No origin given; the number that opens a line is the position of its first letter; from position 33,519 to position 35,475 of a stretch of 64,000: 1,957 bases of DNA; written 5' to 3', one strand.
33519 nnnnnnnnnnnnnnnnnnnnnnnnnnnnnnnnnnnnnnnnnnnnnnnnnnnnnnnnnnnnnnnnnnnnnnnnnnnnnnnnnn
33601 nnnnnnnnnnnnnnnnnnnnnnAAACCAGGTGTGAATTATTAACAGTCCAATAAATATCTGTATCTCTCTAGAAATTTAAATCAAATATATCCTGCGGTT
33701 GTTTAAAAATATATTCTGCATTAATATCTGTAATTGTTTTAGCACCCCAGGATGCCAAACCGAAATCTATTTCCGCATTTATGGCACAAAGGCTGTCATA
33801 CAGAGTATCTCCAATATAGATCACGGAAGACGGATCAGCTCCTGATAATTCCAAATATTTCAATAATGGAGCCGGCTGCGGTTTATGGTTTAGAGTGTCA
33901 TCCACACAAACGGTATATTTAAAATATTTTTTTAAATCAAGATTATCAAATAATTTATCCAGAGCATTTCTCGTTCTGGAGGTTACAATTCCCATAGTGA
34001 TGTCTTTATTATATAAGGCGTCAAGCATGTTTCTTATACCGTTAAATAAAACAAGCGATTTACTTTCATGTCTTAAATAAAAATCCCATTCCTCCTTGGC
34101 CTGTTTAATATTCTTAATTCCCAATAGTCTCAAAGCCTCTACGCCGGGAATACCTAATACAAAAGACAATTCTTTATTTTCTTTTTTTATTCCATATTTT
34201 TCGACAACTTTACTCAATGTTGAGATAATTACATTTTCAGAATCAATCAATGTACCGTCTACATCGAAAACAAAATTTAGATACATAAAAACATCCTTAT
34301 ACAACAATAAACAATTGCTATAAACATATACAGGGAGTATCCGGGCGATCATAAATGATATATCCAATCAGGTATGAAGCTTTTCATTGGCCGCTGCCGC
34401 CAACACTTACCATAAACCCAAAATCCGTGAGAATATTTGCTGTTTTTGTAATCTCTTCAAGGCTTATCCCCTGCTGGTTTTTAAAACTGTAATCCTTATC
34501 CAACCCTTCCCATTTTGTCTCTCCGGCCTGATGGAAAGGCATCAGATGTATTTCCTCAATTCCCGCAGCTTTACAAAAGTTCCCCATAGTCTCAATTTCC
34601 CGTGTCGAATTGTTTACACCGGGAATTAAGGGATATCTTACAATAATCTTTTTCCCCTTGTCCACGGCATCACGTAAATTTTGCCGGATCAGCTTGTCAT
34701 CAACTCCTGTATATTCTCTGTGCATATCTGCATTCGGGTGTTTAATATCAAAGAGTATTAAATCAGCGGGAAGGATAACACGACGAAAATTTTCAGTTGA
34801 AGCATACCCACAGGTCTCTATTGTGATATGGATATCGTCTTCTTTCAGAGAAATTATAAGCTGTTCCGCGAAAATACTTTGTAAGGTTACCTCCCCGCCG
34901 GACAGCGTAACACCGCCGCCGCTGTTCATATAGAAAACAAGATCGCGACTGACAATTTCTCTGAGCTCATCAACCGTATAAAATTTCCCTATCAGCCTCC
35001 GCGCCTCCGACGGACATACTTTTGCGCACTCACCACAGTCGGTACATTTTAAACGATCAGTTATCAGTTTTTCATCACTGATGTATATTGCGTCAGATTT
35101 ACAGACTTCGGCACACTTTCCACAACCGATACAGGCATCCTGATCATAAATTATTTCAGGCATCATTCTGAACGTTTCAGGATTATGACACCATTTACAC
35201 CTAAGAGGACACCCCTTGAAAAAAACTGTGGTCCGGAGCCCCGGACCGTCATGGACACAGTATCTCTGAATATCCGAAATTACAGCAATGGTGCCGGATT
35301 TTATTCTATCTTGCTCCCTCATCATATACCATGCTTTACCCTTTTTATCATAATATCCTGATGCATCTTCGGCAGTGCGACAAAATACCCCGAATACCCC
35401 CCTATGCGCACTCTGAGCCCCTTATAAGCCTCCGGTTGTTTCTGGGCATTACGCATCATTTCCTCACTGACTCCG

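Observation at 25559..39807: Two glycyl-radical-enzyme operons wired to a sugar ABC importer and to an aldehyde:ferredoxin oxidoreductase, with no microcompartment genes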

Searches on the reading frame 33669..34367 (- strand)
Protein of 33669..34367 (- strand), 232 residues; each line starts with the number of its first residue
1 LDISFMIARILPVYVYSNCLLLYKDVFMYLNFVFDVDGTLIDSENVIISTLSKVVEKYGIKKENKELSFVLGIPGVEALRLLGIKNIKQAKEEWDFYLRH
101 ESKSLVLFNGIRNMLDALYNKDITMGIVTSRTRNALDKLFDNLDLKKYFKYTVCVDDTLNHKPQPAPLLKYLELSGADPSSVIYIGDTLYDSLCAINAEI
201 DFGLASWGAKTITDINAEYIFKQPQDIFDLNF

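Call 3: search_protein_families(library=pfam, proteins=[window:33669-34367:-])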
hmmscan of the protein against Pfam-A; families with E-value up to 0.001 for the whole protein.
window:33669-34367:- (232 aa): 6 families
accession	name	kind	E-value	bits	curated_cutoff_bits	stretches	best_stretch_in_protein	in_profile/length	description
PF13419.12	HAD_2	-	2.8e-39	135.5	23.8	1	33-202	2-175/178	Haloacid dehalogenase-like hydrolase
PF00702.32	Hydrolase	-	1.8e-18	68.1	26.4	1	32-198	4-190/191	haloacid dehalogenase-like hydrolase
PF03031.24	NIF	-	5.5e-06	26.6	21.8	1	33-188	4-117/160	NLI interacting factor-like phosphatase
PF12710.13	HAD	-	8.5e-06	26.8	27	1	33-191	2-184/189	haloacid dehalogenase-like hydrolase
PF08282.18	Hydrolase_3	-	0.00011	22.4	20.9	0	32-56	1-25/255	haloacid dehalogenase-like hydrolase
PF13242.12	Hydrolase_like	-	0.00085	19.6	22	0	161-217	3-60/75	HAD-hyrolase-like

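Call 4: search_protein_families(library=ncbifam, proteins=[window:33669-34367:-])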
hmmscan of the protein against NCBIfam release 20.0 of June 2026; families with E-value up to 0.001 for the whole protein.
window:33669-34367:- (232 aa): 34 families (the best 25 are shown)
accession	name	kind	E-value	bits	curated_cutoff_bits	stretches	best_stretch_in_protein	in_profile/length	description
NF009804.0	PRK13288.1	equivalog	3.6e-28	98.5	218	1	33-229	7-208/215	pyrophosphatase PpaX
TIGR01449.2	PGP_bact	equivalog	1.1e-20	74.1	180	1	33-225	2-207/213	phosphoglycolate phosphatase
NF009695.0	PRK13222.1-2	equivalog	5e-19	68.7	225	1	33-220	10-211/226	phosphoglycolate phosphatase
TIGR02009.1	PGMB-YQAB-SF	subfamily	2.7e-17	63.6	153.35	1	32-190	4-171/186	beta-phosphoglucomutase family hydrolase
NF009697.0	PRK13222.1-4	equivalog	1e-16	61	327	1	32-199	10-187/232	phosphoglycolate phosphatase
NF009694.0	PRK13222.1-1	equivalog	2.1e-15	56.7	415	1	97-199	102-204/252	phosphoglycolate phosphatase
NF009698.0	PRK13223.1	equivalog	2.1e-14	53.4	466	1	33-209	17-204/272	phosphoglycolate phosphatase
TIGR01548.1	HAD-SF-IA-hyp1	hypoth_equivalog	5.2e-14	52.3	140.2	1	112-198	112-197/197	TIGR01548 family HAD-type hydrolase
TIGR02253.1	CTE7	subfamily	1e-12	48.3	169.75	1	42-191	38-179/221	TIGR02253 family HAD-type hydrolase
NF009696.0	PRK13222.1-3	equivalog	2.7e-12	46.9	359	1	33-192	7-173/223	N-acetylmuramic acid 6-phosphate phosphatase MupP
NF008000.0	PRK10725.1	equivalog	4.2e-12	46.6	215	1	29-201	5-181/188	fructose-1-phosphate/6-phosphogluconate phosphatase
TIGR03351.1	PhnX-like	hypoth_equivalog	5.4e-12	46.1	218.9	1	33-201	5-185/220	phosphonatase-like hydrolase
TIGR01454.1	AHBA_synth_RP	hypoth_equivalog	7.2e-12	45.4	246.65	1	33-230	2-202/205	AHBA synthesis associated protein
TIGR01549.1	HAD-SF-IA-v1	subfamily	7.3e-12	45.9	23.3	1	121-198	75-148/149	HAD-IA family hydrolase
NF009700.0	PRK13226.1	equivalog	1.2e-11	44.8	342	1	32-214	15-203/229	phosphoglycolate phosphatase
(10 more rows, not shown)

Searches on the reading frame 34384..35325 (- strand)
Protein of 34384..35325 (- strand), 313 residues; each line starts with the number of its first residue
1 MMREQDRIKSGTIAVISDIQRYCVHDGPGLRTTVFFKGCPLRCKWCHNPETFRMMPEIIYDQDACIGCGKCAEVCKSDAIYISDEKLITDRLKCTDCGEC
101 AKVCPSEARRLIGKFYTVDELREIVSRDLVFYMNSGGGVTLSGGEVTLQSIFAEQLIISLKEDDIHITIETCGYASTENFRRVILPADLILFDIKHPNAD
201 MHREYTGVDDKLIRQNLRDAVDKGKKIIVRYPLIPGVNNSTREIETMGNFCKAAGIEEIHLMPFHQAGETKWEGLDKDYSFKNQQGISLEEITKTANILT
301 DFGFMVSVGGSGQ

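Call 3: search_protein_families(library=pfam, proteins=[window:34384-35325:-])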
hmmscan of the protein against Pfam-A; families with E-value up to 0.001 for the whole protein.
window:34384-35325:- (313 aa): 12 families
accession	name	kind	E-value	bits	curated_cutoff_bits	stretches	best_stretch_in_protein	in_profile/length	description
PF04055.27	Radical_SAM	-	9.7e-15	55.6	29.5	1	34-242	2-159/166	Radical SAM superfamily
PF00037.32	Fer4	-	3.9e-14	52.2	21.1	2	58-81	1-24/24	4Fe-4S binding domain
PF12837.12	Fer4_6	-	2.8e-11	43.2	25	2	60-80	4-24/24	4Fe-4S binding domain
PF12838.12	Fer4_7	-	7.7e-10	39.5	27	1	65-108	2-52/52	4Fe-4S dicluster domain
PF12797.12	Fer4_2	-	1.6e-09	37.5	24.5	2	58-76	3-21/22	4Fe-4S binding domain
PF13237.11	Fer4_10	-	3.5e-09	36.9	25.5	2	58-105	2-53/53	4Fe-4S dicluster domain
PF13353.11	Fer4_12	-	7.7e-09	36.4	22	1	26-61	2-37/137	4Fe-4S single cluster domain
PF14697.11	Fer4_21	-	1.1e-08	35.5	35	1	61-106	4-53/59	4Fe-4S dicluster domain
PF13187.11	Fer4_9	-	3.9e-07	30.4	27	1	64-107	1-50/52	4Fe-4S dicluster domain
PF13484.11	Fer4_16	-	6.6e-07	30.5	30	0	93-110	1-18/66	4Fe-4S double cluster binding domain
PF12800.12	Fer4_4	-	6.5e-06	26.5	24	0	93-105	3-15/17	4Fe-4S binding domain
PF13459.11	Fer4_15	-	0.00012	23.2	22.4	0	58-76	1-19/66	4Fe-4S single cluster domain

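Call 4: search_protein_families(library=ncbifam, proteins=[window:34384-35325:-])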
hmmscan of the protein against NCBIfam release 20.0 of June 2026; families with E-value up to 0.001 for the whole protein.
window:34384-35325:- (313 aa): 66 families (the best 25 are shown)
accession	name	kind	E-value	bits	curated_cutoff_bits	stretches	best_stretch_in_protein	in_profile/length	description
NF043069.1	T4HPD_activ_SAM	equivalog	1.2e-102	343.3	425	1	15-310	3-299/299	trans-4-hydroxy-L-proline dehydratase activase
TIGR02494.1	PFLE_PFLC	subfamily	2.1e-101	339.1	174.35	1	16-302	1-292/293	glycyl-radical enzyme activating protein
TIGR04395.1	cutC_activ_rSAM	equivalog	5.2e-86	288.7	360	1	14-308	5-306/309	choline TMA-lyase-activating enzyme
NF048010.1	SfplDhtActHpsHDes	equivalog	5.1e-84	281.6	430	1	15-294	7-293/298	(2S)-3-sulfopropanediol dehydratase activating enzyme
NF033719.1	ind_deCO2_activ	equivalog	2.6e-81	273.2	425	1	15-304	2-298/302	indoleacetate decarboxylase activase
NF033717.2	HPDL_rSAM_activ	equivalog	2.7e-80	269.9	420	1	14-309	4-306/311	4-hydroxyphenylacetate decarboxylase activase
NF048008.1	SfplDhtActHpfHKleb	equivalog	4.6e-73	246.2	500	1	16-285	2-279/308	(2S)-3-sulfopropanediol dehydratase activating enzyme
NF007483.0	PRK10076.1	equivalog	6e-67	225.9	326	2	91-310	73-292/292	[formate-C-acetyltransferase]-activating enzyme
TIGR04003.1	rSAM_BssD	equivalog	4e-65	220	496.45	1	15-310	2-308/314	[benzylsuccinate synthase]-activating enzyme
TIGR02493.1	PFLA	equivalog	4.5e-55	186.6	231.75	2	113-301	43-234/235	pyruvate formate-lyase-activating protein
TIGR04041.1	activase_YjjW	hypoth_equivalog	5.1e-49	167.2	250.2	1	14-271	2-245/276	YjjW family glycine radical enzyme activase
NF008356.0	PRK11145.1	equivalog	2.2e-40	138.5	375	2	113-306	48-244/246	pyruvate formate lyase 1-activating protein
TIGR02495.1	NrdG2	equivalog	5.3e-13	48.7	131.15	2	18-51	4-38/193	anaerobic ribonucleoside-triphosphate reductase activating protein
NF058577.1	FdxA_fam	equivalog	4.2e-11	42.8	65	1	62-108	6-52/52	4Fe-4S ferredoxin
NF041891.1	hdrA_Methbact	equivalog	6.5e-10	37.9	1300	1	60-114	569-623/762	ferredoxin:CoB-CoM heterodisulfide reductase subunit HdrA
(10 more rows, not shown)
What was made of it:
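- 34384..35325 (-): GRE2 activating enzyme (radical SAM with two extra ferredoxin-type cluster motifs). It scores 339 bits against TIGR02494, above the 174-bit cut-off (call 4).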
